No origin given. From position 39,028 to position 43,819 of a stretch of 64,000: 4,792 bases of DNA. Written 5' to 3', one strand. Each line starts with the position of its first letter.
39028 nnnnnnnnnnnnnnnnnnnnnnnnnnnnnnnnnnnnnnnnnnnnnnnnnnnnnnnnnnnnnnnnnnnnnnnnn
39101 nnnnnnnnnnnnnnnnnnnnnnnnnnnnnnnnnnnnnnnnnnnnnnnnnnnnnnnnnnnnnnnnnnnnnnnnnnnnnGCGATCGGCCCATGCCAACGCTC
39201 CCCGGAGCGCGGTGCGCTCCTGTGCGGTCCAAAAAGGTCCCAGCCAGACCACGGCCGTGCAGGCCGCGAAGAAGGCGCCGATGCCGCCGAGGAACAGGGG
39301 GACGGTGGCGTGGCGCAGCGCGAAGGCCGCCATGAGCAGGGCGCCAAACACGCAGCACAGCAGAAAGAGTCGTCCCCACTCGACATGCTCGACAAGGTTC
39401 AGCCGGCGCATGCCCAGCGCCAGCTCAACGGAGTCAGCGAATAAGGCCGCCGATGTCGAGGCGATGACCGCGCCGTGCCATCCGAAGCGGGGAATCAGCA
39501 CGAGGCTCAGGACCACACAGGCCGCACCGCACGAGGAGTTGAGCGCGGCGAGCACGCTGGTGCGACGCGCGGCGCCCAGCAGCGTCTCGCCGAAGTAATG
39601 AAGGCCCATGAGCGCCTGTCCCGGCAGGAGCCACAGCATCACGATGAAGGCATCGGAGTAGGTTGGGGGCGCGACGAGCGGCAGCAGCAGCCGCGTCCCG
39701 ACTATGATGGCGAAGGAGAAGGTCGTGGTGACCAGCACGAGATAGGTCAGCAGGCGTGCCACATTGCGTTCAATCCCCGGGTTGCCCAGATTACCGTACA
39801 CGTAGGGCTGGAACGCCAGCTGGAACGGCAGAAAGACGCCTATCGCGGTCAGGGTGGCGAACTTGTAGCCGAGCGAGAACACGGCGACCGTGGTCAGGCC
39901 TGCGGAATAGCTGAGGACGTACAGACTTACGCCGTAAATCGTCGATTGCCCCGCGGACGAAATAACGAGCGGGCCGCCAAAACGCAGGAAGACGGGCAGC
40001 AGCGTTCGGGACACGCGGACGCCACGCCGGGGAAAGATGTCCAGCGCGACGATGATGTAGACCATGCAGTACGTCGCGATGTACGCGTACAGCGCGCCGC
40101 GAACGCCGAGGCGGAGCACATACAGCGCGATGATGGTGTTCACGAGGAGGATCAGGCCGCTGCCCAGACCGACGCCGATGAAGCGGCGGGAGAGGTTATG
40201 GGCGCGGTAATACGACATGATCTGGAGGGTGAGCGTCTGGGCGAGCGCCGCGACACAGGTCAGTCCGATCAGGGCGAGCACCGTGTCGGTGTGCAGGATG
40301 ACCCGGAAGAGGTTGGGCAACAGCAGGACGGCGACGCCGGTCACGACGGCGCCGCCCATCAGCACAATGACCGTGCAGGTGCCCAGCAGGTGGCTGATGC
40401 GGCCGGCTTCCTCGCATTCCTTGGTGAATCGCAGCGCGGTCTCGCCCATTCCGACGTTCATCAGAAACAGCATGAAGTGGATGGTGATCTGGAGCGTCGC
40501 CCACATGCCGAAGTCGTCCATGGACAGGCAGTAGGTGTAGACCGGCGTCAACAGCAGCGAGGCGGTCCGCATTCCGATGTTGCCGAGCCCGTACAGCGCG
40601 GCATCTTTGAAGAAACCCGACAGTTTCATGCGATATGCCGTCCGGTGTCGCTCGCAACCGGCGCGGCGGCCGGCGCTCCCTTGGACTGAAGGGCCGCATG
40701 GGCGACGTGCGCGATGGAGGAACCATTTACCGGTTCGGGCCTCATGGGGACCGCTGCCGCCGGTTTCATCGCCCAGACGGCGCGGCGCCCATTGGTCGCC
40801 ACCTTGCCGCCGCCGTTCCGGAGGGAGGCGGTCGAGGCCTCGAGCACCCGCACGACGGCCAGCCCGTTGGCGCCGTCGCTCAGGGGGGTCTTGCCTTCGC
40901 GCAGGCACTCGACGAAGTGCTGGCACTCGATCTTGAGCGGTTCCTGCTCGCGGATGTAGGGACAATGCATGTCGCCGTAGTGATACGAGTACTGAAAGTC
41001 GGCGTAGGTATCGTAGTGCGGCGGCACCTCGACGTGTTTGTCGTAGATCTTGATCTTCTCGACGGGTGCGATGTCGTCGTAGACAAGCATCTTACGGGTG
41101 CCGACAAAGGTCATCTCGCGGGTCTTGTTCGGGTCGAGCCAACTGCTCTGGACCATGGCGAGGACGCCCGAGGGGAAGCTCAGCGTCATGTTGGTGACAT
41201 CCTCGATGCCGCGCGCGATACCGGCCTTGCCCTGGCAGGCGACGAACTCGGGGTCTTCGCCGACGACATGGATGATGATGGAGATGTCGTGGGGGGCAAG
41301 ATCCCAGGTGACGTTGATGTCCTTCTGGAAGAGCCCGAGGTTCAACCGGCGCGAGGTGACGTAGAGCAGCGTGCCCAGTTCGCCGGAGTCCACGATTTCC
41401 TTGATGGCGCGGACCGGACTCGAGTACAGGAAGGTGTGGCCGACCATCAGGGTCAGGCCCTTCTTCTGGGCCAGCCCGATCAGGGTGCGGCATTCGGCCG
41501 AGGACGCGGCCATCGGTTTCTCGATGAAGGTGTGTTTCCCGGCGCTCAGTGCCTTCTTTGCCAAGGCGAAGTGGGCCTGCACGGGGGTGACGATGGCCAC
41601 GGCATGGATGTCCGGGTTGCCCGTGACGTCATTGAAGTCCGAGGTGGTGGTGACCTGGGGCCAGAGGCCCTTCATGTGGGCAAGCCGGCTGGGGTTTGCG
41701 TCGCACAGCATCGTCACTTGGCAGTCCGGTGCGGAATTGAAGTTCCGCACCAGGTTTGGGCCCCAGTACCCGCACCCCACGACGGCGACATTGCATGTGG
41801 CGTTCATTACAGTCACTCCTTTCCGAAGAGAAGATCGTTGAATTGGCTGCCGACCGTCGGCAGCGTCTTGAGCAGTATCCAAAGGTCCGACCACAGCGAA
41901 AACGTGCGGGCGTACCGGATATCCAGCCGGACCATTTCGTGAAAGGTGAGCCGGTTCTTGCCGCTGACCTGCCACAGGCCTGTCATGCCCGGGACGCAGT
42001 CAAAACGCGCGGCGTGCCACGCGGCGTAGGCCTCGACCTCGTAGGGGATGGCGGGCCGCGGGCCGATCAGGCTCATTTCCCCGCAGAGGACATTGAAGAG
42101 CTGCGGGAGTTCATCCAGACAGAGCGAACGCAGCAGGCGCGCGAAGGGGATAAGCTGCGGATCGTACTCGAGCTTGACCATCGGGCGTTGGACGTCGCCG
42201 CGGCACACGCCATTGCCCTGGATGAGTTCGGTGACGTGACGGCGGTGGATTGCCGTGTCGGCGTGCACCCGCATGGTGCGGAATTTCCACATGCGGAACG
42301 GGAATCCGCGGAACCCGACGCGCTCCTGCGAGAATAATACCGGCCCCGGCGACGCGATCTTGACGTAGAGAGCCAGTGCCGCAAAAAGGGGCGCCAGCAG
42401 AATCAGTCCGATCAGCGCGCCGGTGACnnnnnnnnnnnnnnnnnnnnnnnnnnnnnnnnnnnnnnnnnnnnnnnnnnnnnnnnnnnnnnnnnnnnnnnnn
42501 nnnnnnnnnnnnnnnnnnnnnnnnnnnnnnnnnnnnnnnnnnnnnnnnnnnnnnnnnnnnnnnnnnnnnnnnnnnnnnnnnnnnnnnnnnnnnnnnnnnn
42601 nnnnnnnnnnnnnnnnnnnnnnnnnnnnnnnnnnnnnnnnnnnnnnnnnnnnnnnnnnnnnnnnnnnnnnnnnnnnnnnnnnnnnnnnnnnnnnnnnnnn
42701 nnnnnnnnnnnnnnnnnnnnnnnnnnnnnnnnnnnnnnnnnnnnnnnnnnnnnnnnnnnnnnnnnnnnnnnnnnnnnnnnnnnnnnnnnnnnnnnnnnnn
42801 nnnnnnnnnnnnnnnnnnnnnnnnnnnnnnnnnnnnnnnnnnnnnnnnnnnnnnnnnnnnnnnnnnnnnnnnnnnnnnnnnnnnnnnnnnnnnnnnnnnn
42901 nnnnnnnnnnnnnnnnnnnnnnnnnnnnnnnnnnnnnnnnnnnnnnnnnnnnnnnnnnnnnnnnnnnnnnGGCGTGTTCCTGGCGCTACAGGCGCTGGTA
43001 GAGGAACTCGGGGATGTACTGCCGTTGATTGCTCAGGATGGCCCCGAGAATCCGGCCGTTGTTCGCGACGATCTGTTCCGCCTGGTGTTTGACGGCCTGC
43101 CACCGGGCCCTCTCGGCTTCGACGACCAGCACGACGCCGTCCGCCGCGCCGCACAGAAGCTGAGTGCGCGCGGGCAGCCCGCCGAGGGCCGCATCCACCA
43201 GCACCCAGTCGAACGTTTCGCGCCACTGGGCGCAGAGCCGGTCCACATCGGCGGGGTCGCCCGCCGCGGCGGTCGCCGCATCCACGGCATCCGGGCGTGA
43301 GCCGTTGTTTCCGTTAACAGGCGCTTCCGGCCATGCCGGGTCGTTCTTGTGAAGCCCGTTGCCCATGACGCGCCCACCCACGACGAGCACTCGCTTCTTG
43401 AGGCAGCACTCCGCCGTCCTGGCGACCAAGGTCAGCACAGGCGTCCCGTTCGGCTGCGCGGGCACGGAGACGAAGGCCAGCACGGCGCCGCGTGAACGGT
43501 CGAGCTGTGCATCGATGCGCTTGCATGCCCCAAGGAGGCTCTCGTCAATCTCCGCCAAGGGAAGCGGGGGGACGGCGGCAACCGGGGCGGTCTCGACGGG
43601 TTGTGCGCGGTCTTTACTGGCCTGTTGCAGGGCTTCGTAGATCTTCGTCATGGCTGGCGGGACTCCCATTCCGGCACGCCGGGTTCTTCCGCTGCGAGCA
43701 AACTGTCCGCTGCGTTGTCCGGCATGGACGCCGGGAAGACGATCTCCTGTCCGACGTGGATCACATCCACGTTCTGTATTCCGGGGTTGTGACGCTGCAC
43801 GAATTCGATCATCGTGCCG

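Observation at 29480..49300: A 20-kb minus-strand EPS locus with an exosortase/PEP-CTERM-type gene set, but no exosortase, EpsI or sensor kinase in the window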

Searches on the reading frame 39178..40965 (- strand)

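Call 5: search_protein_families(library=ncbifam, proteins=[window:39178-40965:-], max_evalue=0.001)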
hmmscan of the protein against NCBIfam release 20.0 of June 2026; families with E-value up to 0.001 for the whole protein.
window:39178-40965:- (596 aa): 1 family
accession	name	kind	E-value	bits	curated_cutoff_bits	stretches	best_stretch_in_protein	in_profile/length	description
NF050818.1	PolSacchBiosHfsF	equivalog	2.3e-06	26.9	700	1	134-573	18-452/468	polysaccharide biosynthesis protein HfsF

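Call 7: search_protein_families(library=pfam, proteins=[window:39178-40965:-], max_evalue=0.01)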
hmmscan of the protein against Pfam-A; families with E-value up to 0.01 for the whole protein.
window:39178-40965:- (596 aa): 1 family
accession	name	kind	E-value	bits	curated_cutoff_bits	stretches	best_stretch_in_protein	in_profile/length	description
PF01943.22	Polysacc_synt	-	8.1e-06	25.9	28.2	1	120-388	3-269/274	Polysaccharide biosynthesis protein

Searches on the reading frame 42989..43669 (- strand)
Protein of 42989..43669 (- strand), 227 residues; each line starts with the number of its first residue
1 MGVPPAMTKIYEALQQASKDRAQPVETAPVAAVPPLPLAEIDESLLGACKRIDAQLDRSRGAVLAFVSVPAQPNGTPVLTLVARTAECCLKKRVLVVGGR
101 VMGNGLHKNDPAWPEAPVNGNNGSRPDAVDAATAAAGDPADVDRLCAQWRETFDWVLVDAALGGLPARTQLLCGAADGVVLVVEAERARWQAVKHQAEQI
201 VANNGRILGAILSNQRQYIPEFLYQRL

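Call 6: search_protein_families(library=ncbifam, proteins=[window:42989-43669:-], max_evalue=0.001)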
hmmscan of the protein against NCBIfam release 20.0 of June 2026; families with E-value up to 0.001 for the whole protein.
window:42989-43669:- (227 aa): 1 family
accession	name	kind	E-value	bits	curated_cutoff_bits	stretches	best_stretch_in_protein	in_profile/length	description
TIGR01007.1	eps_fam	subfamily_domain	3.7e-07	29.9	108.05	1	143-214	118-189/204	polysaccharide biosynthesis tyrosine autokinase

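Call 7: search_protein_families(library=pfam, proteins=[window:42989-43669:-], max_evalue=0.01)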
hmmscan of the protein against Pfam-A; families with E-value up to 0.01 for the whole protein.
window:42989-43669:- (227 aa): 0 families

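Call 61: search_solved_structures(query=A2, max_evalue=0.01)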
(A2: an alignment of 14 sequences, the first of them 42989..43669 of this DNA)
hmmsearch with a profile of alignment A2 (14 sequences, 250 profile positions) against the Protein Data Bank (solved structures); distinct sequences matched with E-value up to 0.01: 45.
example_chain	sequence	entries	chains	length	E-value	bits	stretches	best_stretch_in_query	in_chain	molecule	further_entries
4jlv_A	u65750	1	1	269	2.1e-36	129.1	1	41-249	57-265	C-terminal fragment of Membrane protein CapA1, Putative uncharacterized protein capB1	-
6u1q_A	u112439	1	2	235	1.6e-35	126.2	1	45-250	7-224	VpsO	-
4jmp_A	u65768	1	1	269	3.3e-33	118.7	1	30-249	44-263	C-terminal fragment of CapA, Protein tyrosine kinase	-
3bfv_A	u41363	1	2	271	4.1e-33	118.4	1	35-249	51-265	Membrane protein CapA1, Protein tyrosine kinase,Protein tyrosine kinase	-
2ved_A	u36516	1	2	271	1.3e-32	116.7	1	35-249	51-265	MEMBRANE PROTEIN CAPA1, PROTEIN TYROSINE KINASE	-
6z0p_A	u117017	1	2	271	1.4e-27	100.2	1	45-236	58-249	BceF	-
3cio_A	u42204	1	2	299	1.9e-26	96.5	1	38-240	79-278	Tyrosine-protein kinase etk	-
3la6_A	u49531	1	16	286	4.9e-26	95.2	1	47-238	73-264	Tyrosine-protein kinase wzc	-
9xgv_A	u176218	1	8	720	2.8e-25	92.7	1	47-237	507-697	Tyrosine-protein kinase wzc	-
9r62_I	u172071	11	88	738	3e-25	92.6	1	47-237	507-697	Tyrosine-protein kinase wzc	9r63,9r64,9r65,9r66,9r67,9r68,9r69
9exq_D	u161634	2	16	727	4.1e-25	92.2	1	25-246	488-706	Putative transmembrane protein Wzc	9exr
7nhr_A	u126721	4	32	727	5.1e-25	91.9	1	25-246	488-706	Putative transmembrane protein Wzc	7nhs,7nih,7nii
9exo_H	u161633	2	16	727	5.2e-25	91.8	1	25-246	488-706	Putative transmembrane protein Wzc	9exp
9i2q_D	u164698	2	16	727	5.2e-25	91.8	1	25-246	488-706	Putative transmembrane protein Wzc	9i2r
7ni2_A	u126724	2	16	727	5.3e-25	91.8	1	25-246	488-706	Tyrosine-protein kinase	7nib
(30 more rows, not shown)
